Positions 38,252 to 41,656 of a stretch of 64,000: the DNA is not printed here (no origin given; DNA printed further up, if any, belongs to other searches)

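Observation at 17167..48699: Conserved palindromic motif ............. upstream of at least five leftward virion transcription units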

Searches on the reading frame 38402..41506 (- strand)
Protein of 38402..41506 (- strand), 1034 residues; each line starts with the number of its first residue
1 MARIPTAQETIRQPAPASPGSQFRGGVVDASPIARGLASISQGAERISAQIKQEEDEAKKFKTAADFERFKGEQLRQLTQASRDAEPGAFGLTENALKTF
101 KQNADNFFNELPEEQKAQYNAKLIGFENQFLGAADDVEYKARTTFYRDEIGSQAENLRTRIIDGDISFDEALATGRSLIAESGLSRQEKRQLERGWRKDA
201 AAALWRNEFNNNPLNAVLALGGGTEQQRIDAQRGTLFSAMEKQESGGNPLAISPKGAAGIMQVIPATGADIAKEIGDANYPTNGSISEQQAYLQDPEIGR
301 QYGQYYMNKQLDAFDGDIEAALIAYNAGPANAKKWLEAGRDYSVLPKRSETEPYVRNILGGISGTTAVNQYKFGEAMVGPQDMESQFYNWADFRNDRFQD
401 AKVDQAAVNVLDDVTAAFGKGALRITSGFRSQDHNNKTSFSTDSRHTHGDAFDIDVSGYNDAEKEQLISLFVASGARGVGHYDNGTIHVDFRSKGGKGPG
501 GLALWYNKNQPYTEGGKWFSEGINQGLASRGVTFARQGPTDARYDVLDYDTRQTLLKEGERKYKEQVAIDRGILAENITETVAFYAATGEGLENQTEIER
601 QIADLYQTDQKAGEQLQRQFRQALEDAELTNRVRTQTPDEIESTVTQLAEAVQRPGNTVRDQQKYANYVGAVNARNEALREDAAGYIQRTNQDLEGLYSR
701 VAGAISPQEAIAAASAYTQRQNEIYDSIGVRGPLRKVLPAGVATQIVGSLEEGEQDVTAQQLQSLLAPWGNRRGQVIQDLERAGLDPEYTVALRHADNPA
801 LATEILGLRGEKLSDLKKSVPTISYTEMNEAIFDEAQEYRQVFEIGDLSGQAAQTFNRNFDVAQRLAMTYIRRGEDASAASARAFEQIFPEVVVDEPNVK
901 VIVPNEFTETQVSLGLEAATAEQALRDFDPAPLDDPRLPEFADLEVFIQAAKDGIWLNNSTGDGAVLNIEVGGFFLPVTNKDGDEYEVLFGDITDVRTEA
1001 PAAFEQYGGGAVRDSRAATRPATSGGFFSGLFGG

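Call 11: search_protein_families(library=phrogs, proteins=[window:38402-41506:-])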
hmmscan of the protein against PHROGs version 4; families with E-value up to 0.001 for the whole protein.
window:38402-41506:- (1034 aa): 10 families
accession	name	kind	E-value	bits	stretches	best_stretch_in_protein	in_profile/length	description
phrog_669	-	lysis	1.8e-18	66.4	1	235-362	937-1053/1946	endolysin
phrog_894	-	lysis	3.8e-18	66.6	1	399-524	66-182/389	endolysin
phrog_2013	-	tail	1.9e-15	57.6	1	235-395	484-616/657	lytic tail protein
phrog_342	-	head and packaging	2.2e-14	53.5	1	236-450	32-261/1235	internal virion protein with endolysin domain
phrog_28504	-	tail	6.7e-09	36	1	237-358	251-356/597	lytic tail fiber protein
phrog_13449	-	other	5.5e-08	33.6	1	237-344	25-113/269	transglycosylase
phrog_14342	-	tail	4.1e-06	27.7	1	235-336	157-241/272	lytic tail fiber protein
phrog_17373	-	other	3.3e-05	24.7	1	407-491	41-122/224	peptidase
phrog_32437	-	unknown function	0.00042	21.3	0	237-340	90-181/205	-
phrog_4623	-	unknown function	0.00075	20.1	0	593-691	160-257/329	-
